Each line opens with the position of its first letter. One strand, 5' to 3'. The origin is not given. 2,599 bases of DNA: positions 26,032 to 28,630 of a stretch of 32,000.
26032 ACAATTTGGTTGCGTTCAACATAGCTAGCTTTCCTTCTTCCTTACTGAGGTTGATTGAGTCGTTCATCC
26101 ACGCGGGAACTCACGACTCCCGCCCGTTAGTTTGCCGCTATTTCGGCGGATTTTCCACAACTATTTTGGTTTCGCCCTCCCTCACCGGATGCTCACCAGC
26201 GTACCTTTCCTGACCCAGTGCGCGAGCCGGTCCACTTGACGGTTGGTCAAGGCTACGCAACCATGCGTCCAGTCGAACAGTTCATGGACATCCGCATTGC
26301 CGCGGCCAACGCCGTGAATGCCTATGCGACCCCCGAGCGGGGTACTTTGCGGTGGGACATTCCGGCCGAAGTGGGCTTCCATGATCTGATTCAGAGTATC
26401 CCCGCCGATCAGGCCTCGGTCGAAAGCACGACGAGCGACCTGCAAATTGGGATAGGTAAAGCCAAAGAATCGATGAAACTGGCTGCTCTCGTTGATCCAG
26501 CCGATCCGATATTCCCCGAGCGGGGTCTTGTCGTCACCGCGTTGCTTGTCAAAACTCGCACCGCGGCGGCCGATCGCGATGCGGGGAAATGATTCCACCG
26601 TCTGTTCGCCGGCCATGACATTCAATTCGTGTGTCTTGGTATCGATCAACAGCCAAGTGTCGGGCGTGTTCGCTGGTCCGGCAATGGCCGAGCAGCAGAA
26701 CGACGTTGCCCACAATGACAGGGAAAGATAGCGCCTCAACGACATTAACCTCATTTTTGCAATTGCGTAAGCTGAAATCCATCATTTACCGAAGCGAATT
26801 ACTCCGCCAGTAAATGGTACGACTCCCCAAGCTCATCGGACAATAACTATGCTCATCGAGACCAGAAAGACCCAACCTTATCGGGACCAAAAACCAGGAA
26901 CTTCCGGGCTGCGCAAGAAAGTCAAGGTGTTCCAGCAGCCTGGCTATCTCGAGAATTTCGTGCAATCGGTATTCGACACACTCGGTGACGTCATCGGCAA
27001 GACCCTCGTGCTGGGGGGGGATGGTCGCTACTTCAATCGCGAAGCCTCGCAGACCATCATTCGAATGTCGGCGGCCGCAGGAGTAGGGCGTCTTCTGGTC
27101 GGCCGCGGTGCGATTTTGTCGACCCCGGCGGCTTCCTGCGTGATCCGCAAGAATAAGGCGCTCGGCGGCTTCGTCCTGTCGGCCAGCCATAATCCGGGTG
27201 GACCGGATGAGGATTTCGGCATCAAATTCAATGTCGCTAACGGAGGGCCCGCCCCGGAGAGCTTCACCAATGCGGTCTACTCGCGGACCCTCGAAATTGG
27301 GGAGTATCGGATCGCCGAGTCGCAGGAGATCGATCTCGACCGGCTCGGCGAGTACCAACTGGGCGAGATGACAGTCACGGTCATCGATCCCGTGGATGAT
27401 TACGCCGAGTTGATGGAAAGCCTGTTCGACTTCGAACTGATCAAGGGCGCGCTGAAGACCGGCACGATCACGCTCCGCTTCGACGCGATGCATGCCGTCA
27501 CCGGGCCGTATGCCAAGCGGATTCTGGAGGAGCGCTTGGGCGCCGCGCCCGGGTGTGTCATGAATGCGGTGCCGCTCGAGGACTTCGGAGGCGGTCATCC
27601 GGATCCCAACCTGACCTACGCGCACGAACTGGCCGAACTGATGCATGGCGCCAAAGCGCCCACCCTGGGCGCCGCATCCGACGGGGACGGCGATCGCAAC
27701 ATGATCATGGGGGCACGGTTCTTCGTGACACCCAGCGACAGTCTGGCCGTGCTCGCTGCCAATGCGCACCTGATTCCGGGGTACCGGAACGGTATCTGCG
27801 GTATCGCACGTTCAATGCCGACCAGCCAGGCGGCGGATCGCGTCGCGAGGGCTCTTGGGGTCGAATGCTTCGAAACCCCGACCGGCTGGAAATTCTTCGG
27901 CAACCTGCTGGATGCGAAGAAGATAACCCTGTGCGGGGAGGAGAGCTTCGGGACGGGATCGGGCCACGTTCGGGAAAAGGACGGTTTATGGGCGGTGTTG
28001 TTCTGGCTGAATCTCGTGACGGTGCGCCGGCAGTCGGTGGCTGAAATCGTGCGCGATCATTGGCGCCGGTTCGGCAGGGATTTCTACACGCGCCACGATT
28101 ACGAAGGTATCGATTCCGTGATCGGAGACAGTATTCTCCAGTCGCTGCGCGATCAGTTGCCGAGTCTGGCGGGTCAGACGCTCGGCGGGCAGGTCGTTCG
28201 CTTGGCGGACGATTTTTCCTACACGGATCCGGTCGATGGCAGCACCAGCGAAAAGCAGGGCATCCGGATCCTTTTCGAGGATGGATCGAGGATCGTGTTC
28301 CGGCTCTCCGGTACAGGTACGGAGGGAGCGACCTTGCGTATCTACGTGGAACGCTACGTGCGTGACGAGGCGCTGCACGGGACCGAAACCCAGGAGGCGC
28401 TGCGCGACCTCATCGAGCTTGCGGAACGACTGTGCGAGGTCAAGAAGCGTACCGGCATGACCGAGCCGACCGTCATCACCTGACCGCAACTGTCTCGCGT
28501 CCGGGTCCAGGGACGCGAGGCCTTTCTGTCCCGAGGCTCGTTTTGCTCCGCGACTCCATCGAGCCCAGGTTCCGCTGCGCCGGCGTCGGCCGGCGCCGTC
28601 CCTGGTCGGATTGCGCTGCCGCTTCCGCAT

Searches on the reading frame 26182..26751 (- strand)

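Call 28: search_protein_families(library=pfam, proteins=[window:26182-26751:-], max_evalue=0.0001)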
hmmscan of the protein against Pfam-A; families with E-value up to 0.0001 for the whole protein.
window:26182-26751:- (189 aa): 1 family
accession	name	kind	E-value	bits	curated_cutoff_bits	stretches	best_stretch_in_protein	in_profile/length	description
PF03734.19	YkuD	-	2.8e-22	80.3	23.4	1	32-188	2-146/146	L,D-transpeptidase catalytic domain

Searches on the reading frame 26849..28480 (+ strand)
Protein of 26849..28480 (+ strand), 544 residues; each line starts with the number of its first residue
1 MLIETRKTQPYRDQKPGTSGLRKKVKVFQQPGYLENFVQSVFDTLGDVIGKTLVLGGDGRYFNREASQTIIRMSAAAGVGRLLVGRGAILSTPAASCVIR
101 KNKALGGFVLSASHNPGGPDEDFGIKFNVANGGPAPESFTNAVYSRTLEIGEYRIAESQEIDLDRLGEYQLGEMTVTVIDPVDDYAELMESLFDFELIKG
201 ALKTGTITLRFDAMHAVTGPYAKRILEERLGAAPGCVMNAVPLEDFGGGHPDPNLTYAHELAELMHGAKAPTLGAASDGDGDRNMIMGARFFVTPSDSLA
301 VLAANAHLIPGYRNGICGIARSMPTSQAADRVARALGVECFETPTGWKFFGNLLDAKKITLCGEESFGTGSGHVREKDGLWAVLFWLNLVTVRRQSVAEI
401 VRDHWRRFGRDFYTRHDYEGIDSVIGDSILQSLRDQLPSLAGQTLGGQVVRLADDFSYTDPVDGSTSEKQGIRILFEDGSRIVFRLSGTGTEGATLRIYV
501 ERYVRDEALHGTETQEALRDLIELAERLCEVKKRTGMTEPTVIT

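Call 23: find_related_loci(query=window:26849-28480:+, collection=genome_contigs, flank=10000)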
Query window:26849-28480:+ (544 aa) in genome_contigs; peptide patterns used: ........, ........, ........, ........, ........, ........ (x = any residue, [..] = any of these).
600 stretches matched a pattern (row limit reached: there are more); 590 encode a relative of the query (tblastn E <= 1e-3); the best 80 are kept; 80 distinct loci.
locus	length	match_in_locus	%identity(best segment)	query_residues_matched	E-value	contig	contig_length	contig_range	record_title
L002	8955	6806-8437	77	1-544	0e+0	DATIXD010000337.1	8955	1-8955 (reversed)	MAG TPA_asm: Methylococcaceae bacterium isolate SMAG_U15240 k141_3086142, whole genome shotgun sequence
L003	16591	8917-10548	75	1-544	0e+0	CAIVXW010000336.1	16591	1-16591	MAG: uncultured Methylococcaceae bacterium isolate LaPlata-a_bin-1612 genome assembly, contig: bin-1612:336/511, whole g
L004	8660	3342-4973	74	1-544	0e+0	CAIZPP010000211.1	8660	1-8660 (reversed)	MAG: uncultured Methylococcaceae bacterium isolate C-4_bin-130 genome assembly, contig: bin-130:211/344, whole genome sh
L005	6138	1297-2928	73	1-544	0e+0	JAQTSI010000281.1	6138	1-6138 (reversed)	MAG: Methylococcaceae bacterium isolate STB_183 NODE_38720_length_6138_cov_2.605723_Sandtown_B, whole genome shotgun seq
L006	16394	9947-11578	74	1-544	0e+0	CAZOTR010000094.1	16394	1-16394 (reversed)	MAG TPA_asm: uncultured Methylococcaceae bacterium isolate binchicken_co322_108 genome assembly, contig: NODE_4799_lengt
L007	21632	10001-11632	74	1-544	0e+0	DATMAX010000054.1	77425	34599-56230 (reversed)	MAG TPA_asm: Methylococcus sp. isolate SMAG_U13337 k141_496978, whole genome shotgun sequence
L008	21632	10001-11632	75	1-544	0e+0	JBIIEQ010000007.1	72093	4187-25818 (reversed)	MAG: Methylococcaceae bacterium isolate ME2000-10-10pf_3300042337_group1_bin49 Rohwer_bin2414_scaffold_155_c1, whole gen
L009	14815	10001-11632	74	1-544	0e+0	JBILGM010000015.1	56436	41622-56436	MAG: Methylococcaceae bacterium isolate ME2016-09-28_3300042471_group7_bin120 Rohwer_bin2415_scaffold_163_c1, whole geno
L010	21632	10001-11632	73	1-544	0e+0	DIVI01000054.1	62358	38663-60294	MAG TPA_asm: Methylococcus sp. UBA6136 UBA6136_contig_9080, whole genome shotgun sequence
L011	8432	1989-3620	69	1-544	0e+0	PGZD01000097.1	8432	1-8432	MAG: Gammaproteobacteria bacterium HGW-Gammaproteobacteria-3 bjp_ig2158_scaffold_3481, whole genome shotgun sequence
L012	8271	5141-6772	69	1-544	0e+0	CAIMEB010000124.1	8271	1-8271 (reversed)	MAG: uncultured Methylococcaceae bacterium isolate VK_bin-0278 genome assembly, contig: bin-0278:124/294, whole genome s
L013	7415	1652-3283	70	1-544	0e+0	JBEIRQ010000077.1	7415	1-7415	MAG: Methylococcus sp. isolate Sample-107-S80-bin-158 Sample_107_S80-bin_158-k141_589179, whole genome shotgun sequence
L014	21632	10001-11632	68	1-544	0e+0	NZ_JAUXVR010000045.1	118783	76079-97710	MAG: Methylobacter sp. isolate C15_maxbin.016 C15_k141_164716, whole genome shotgun sequence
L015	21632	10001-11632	70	1-544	0e+0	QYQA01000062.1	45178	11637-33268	MAG: Methylococcus sp. isolate PowLak16_MAG14 c_000000091802, whole genome shotgun sequence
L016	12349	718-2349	69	1-544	0e+0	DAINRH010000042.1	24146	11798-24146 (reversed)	MAG TPA_asm: Methylobacter sp. isolate CTOTU25073 NODE_161_length_24146_cov_10.899257, whole genome shotgun sequence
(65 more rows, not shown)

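Call 65: search_protein_families(library=pfam, proteins=[L007:11916-12419:-, L007:12562-13839:-, L007:14152-15132:-, L007:15132-16427:-, L007:16331-18511:-, L007:18542-19906:-, L003:10551-12005:+, L003:12043-12855:+, L003:12862-13605:+, L003:13589-14854:-], max_evalue=0.0001)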
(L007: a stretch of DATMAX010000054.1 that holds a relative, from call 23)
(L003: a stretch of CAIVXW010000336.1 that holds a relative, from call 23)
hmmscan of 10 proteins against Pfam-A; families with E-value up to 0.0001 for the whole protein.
L007:11916-12419:- (167 aa): 1 family
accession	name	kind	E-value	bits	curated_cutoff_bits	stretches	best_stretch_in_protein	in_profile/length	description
PF08670.17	MEKHLA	-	6.9e-53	178.8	23.7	1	16-157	2-143/143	MEKHLA domain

L007:12562-13839:- (425 aa): 2 families
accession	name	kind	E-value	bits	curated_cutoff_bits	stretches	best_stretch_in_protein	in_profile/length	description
PF02866.23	Ldh_1_C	-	4e-43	147.8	22.6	1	256-418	1-167/174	lactate/malate dehydrogenase, alpha/beta C-terminal domain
PF00056.29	Ldh_1_N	-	1.5e-30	106.5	27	1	106-246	2-134/141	lactate/malate dehydrogenase, NAD binding domain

L007:14152-15132:- (326 aa): 9 families
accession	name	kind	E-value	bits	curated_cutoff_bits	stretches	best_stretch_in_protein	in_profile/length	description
PF01370.27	Epimerase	-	5.4e-40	137.7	20.9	1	2-223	1-230/240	NAD dependent epimerase/dehydratase family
PF16363.11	GDP_Man_Dehyd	-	3.4e-22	79.8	27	1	3-307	1-330/332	GDP-mannose 4,6 dehydratase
PF01073.25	3Beta_HSD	-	1.9e-21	76.8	22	1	3-246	1-265/280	3-beta hydroxysteroid dehydrogenase/isomerase family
PF07993.18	NAD_binding_4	-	3.6e-19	69.4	20.1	1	53-181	79-220/258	Male sterility protein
PF13460.12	NAD_binding_10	-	9.2e-16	58.7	27.2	1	6-170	1-145/184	NAD(P)H-binding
PF04321.23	RmlD_sub_bind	-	5.5e-15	55.6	27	1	1-184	2-163/287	RmlD substrate binding domain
PF02719.21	Polysacc_synt_2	-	2.5e-09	37.2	20.2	1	2-119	1-132/293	Polysaccharide biosynthesis protein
PF08659.16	KR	-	4.9e-06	27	22.6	0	2-116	3-137/180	KR domain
PF05368.20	NmrA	-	1.3e-05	25.4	27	1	1-119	4-111/298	NmrA-like family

L007:15132-16427:- (431 aa): 7 families
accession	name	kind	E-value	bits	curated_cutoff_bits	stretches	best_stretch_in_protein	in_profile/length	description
PF13692.12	Glyco_trans_1_4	-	2.5e-30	106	27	1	251-392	2-141/142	Glycosyl transferases group 1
PF00534.26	Glycos_transf_1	-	6.7e-28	97.8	26.4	1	241-403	6-168/172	Glycosyl transferases group 1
PF13477.12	Glyco_trans_4_2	-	4.5e-21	75.9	23.4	1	60-200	1-130/139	Glycosyl transferase 4-like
PF13579.12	Glyco_trans_4_4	-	1.6e-11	45.3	29.7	1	78-205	10-131/158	Glycosyl transferase 4-like domain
PF13524.12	Glyco_trans_1_2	-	1.3e-08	35.4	25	1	268-422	5-143/144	Glycosyl transferase-like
PF13439.12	Glyco_transf_4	-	1.3e-06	29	28.5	1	78-168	11-102/170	Glycosyltransferase Family 4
PF20706.3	GT4-conflict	-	2e-06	27.5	26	1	229-368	176-322/385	Family 4 Glycosyltransferase in conflict systems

L007:16331-18511:- (726 aa): 3 families
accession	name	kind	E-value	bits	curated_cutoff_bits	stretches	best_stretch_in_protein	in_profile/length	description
PF00733.27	Asn_synthase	-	1e-118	397.5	21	1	327-720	1-354/354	Asparagine synthase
PF13522.11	GATase_6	-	4.6e-45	153.3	27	1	90-223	1-130/130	Glutamine amidotransferase domain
PF13537.11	GATase_7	-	1.5e-41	141.7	25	1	107-228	1-122/123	Glutamine amidotransferase domain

L007:18542-19906:- (454 aa): 4 families
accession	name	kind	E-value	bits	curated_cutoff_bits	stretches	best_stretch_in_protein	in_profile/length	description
PF13692.12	Glyco_trans_1_4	-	1.3e-14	55.1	27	1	285-414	4-140/142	Glycosyl transferases group 1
PF00534.26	Glycos_transf_1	-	3.2e-11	43.5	26.4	1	336-429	79-171/172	Glycosyl transferases group 1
PF13524.12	Glyco_trans_1_2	-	2.3e-08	34.6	25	1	312-444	13-142/144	Glycosyl transferase-like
PF13579.12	Glyco_trans_4_4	-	4e-05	24.5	29.7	0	155-258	56-152/158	Glycosyl transferase 4-like domain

L003:10551-12005:+ (485 aa): 1 family
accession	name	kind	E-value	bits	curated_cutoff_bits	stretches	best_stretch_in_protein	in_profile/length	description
PF02386.22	TrkH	-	2.4e-69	234.6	27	2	45-265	10-246/502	Cation transport protein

L003:12043-12855:+ (271 aa): 2 families
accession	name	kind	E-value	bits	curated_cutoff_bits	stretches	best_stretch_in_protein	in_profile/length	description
PF13501.12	SoxY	-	1.5e-36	125.4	28.4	1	42-151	3-112/112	Sulfur oxidation protein SoxY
PF08770.17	SoxZ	-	7.1e-27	93.4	25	1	182-265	10-94/98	Sulphur oxidation protein SoxZ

L003:12862-13605:+ (248 aa): 6 families
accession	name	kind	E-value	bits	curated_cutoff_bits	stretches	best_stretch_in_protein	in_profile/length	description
PF14559.12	TPR_19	-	1.7e-06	28.7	25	1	151-197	5-51/68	Tetratricopeptide repeat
PF13428.12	TPR_14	-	6.9e-06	26.7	23.5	0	150-178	14-42/44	Tetratricopeptide repeat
PF13432.12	TPR_16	-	1.4e-05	25.9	32.7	1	151-190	11-50/65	Tetratricopeptide repeat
PF07719.23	TPR_2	-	2e-05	24.8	27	0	175-197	5-27/34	Tetratricopeptide repeat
PF13181.12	TPR_8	-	2.9e-05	24.3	25.7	0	151-169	15-33/34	Tetratricopeptide repeat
PF00515.34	TPR_1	-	8.2e-05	22.7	27.8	0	178-197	8-27/34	Tetratricopeptide repeat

L003:13589-14854:- (421 aa): 4 families
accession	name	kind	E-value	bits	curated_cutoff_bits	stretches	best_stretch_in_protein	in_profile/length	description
PF13692.12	Glyco_trans_1_4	-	2.5e-26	93.1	27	1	241-373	4-136/142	Glycosyl transferases group 1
PF00534.26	Glycos_transf_1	-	1.5e-23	83.6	26.4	1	225-393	2-171/172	Glycosyl transferases group 1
PF13439.12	Glyco_transf_4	-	5.8e-15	56.2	28.5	1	54-215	2-168/170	Glycosyltransferase Family 4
PF13579.12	Glyco_trans_4_4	-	1.3e-11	45.5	29.7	1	54-212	1-158/158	Glycosyl transferase 4-like domain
